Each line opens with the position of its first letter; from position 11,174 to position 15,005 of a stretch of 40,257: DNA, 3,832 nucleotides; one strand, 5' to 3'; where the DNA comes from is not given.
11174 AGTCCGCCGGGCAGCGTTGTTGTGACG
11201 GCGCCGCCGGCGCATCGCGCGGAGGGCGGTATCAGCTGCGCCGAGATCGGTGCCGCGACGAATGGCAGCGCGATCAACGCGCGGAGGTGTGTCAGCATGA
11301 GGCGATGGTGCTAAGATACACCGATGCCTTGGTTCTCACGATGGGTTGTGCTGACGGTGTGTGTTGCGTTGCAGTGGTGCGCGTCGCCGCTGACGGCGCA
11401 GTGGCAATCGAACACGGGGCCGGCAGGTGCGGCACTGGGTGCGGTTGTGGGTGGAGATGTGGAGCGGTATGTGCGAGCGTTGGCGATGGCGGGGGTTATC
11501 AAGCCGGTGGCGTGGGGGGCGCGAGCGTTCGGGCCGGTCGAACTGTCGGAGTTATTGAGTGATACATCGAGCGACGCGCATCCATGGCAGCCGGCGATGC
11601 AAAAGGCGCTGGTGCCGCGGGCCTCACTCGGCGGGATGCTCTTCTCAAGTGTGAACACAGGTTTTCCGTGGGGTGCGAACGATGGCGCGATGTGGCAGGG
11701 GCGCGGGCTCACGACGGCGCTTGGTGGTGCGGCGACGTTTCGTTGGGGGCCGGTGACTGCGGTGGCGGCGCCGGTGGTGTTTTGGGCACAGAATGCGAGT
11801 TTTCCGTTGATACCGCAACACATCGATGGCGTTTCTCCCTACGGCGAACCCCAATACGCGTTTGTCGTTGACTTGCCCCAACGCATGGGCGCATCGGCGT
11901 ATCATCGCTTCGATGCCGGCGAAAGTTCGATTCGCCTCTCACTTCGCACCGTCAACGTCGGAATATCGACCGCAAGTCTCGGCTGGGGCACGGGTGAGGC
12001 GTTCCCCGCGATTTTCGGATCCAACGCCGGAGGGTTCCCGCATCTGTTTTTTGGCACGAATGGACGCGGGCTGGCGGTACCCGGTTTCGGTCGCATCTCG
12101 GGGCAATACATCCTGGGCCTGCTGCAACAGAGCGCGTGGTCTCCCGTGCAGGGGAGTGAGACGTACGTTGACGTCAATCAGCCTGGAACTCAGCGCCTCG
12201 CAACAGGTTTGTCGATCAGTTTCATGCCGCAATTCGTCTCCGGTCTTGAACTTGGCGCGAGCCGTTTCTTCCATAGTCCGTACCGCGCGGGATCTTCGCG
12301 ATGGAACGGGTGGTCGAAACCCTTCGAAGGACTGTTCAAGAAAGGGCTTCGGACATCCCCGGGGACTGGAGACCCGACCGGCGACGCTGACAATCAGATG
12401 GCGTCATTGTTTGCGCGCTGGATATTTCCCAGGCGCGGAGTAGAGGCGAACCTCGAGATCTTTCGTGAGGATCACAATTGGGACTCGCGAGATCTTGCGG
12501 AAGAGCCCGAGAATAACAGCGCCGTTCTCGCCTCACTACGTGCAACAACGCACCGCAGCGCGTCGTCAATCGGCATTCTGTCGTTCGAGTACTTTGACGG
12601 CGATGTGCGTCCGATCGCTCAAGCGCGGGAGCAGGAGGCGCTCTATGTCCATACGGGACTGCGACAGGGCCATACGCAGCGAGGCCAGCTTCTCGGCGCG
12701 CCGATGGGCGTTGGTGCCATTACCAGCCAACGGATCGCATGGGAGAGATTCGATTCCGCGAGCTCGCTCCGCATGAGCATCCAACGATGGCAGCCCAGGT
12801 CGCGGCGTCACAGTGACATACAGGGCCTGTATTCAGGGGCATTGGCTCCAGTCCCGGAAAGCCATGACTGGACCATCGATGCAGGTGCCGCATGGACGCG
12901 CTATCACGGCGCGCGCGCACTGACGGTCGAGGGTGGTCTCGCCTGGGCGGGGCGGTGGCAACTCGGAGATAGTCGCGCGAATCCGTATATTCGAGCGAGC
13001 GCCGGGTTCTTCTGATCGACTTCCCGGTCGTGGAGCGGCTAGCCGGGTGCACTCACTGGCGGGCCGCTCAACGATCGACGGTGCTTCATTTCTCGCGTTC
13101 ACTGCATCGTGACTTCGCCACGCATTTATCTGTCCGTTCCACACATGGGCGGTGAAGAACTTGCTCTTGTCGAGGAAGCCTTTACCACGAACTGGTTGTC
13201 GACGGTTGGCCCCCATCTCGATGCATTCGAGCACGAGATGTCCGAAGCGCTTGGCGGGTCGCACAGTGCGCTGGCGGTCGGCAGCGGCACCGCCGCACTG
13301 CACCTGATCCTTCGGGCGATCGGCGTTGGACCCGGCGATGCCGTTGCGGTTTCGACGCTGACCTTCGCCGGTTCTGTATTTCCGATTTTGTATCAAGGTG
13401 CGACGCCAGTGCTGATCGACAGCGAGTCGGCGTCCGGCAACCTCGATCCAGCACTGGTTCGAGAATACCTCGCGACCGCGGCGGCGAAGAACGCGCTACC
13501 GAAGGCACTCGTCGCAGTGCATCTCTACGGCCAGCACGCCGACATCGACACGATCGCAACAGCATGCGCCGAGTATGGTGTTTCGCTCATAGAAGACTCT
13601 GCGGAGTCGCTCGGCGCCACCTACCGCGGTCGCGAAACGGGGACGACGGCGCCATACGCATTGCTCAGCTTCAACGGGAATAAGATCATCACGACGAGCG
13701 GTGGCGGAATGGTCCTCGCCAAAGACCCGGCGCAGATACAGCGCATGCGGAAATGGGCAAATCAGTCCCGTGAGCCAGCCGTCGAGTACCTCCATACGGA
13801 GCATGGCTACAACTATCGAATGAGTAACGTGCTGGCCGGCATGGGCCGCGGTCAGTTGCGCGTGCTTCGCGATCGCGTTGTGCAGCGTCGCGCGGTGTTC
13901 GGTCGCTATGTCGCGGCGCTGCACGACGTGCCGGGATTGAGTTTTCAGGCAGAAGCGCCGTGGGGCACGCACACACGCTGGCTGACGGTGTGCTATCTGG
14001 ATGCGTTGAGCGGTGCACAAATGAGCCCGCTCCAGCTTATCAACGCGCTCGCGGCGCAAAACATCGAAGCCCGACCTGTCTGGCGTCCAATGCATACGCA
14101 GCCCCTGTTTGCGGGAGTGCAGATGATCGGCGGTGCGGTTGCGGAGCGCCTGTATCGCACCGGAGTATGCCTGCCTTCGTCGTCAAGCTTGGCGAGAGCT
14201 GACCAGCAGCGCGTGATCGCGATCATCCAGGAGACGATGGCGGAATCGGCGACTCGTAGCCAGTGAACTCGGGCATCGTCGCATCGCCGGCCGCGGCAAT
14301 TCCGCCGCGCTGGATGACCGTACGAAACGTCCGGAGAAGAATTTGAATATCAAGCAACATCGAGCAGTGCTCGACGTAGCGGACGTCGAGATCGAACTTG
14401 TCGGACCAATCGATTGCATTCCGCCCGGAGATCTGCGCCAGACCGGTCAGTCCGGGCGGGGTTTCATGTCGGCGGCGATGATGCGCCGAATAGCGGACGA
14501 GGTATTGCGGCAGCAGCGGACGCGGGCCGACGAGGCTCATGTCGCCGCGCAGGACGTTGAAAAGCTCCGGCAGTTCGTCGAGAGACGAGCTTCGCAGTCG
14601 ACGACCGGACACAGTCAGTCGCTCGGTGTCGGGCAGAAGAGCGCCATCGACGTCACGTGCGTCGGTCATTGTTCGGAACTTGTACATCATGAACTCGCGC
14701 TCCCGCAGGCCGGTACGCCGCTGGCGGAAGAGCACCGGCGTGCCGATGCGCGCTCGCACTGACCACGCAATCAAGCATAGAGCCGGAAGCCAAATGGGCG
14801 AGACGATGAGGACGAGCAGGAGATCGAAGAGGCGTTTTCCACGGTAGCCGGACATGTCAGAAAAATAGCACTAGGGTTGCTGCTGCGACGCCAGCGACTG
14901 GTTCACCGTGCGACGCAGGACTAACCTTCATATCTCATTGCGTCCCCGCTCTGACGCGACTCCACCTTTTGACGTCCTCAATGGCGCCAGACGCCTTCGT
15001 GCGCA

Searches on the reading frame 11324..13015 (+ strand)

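Call 5: search_protein_families(library=pfam, proteins=[window:11324-13015:+], max_evalue=0.001)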
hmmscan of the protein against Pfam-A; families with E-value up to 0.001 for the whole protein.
window:11324-13015:+ (563 aa): 1 family
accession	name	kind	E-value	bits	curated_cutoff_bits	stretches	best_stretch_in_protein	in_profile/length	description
PF14052.12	Caps_assemb_Wzi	-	1e-08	35.1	30.1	1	192-508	64-344/392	Capsule assembly protein Wzi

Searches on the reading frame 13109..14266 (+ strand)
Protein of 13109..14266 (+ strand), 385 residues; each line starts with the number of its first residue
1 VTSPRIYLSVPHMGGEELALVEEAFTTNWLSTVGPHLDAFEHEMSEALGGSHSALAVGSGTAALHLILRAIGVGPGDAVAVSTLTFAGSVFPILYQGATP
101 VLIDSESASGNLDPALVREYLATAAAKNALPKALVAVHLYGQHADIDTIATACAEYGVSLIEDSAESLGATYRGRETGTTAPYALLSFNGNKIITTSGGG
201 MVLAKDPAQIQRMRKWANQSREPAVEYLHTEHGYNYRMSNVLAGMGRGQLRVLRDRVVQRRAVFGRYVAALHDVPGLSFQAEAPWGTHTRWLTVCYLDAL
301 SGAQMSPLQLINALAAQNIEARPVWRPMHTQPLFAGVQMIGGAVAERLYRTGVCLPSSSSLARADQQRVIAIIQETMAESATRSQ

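Call 5: search_protein_families(library=pfam, proteins=[window:13109-14266:+], max_evalue=0.001)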
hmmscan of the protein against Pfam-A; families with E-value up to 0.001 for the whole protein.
window:13109-14266:+ (385 aa): 1 family
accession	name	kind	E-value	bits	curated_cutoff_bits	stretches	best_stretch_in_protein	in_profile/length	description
PF01041.23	DegT_DnrJ_EryC1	-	2e-86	290.9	19.8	1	13-373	3-359/360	DegT/DnrJ/EryC1/StrS aminotransferase family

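Call 34: search_protein_families(library=ncbifam, proteins=[window:13109-14266:+], max_evalue=0.00001)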
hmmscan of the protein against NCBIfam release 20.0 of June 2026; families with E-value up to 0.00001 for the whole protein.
window:13109-14266:+ (385 aa): 7 families
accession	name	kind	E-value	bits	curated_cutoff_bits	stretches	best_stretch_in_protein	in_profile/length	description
TIGR04181.1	NHT_00031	hypoth_equivalog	1e-96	324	420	1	6-358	1-359/359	LegC family aminotransferase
TIGR03588.1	PseC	equivalog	5.1e-65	219.8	423.5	1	16-376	12-379/380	UDP-4-amino-4,6-dideoxy-N-acetyl-beta-L-altrosamine transaminase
NF008658.2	PRK11658.1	equivalog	5.6e-46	156.9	631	1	8-377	7-377/379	UDP-4-amino-4-deoxy-L-arabinose aminotransferase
TIGR04427.1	PLP_DesI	equivalog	1.7e-43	149.2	650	1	21-377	38-383/390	dTDP-4-dehydro-6-deoxyglucose aminotransferase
NF008687.0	PRK11706.1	equivalog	3.8e-35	121.3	375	1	6-377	2-374/375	dTDP-4-amino-4,6-dideoxygalactose transaminase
NF011936.0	PRK15407.1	equivalog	6.4e-32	110.8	423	1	13-216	44-250/440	lipopolysaccharide biosynthesis protein RfbH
TIGR02379.1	ECA_wecE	subfamily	4.8e-25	88.1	434.85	1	6-376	2-374/376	dTDP-4-amino-4,6-dideoxy-D-glucose transaminase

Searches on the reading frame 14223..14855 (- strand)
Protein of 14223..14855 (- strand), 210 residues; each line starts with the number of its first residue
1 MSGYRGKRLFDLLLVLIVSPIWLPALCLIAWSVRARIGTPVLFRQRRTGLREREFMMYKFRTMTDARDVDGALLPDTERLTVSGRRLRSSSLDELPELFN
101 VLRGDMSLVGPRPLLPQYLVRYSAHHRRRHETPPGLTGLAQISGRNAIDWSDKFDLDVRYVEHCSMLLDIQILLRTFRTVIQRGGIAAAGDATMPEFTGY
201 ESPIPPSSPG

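Call 5: search_protein_families(library=pfam, proteins=[window:14223-14855:-], max_evalue=0.001)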
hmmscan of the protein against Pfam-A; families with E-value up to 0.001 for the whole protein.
window:14223-14855:- (210 aa): 1 family
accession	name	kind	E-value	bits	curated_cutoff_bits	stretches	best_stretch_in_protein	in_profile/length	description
PF02397.22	Bac_transf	-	9.9e-58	195.1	27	1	7-181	1-178/179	Bacterial sugar transferase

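Call 34: search_protein_families(library=ncbifam, proteins=[window:14223-14855:-], max_evalue=0.00001)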
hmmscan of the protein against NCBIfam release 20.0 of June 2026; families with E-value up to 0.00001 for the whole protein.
window:14223-14855:- (210 aa): 10 families
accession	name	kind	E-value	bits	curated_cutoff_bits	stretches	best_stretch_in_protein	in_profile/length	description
TIGR03025.1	EPS_sugtrans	subfamily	1.2e-66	225.8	295.55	1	6-184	257-442/445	exopolysaccharide biosynthesis polyprenyl glycosylphosphotransferase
TIGR03023.1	WcaJ_sugtrans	equivalog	3.2e-53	181.6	410.75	1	7-181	263-447/453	undecaprenyl-phosphate glucose phosphotransferase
TIGR03022.1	WbaP_sugtrans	subfamily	1.8e-50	172.5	403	1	7-185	259-454/456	undecaprenyl-phosphate galactose phosphotransferase WbaP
TIGR03013.1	EpsB_2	subfamily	6.9e-44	150.6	393.35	1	7-183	255-439/443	TIGR03013 family XrtA/PEP-CTERM system glycosyltransferase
NF052601.1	undeca_RfbP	equivalog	1.6e-42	145.5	330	2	77-181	132-236/244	undecaprenyl-phosphate galactose phosphotransferase family protein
NF041877.1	EPS_EpsZ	equivalog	2.9e-39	135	800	1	7-184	266-456/459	exopolysaccharide biosynthesis polyisoprenyl-phosphate hexose-1-phosphate transferase EpsZ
NF011751.0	PRK15204.1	equivalog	1.8e-31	109.3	907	1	7-185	280-474/476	undecaprenyl-phosphate galactose phosphotransferase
NF050817.1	PolSacchBiosHfsE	equivalog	1e-30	106.9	750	1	7-177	272-456/467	polysaccharide biosynthesis protein HfsE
NF007518.0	PRK10124.1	equivalog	4.5e-30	104.8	684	1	7-180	274-458/464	undecaprenyl-phosphate glucose phosphotransferase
NF045514.1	glycotran_HepC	equivalog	3.1e-18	65.8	140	1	11-114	125-212/220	heterocyst development glycosyltransferase HepC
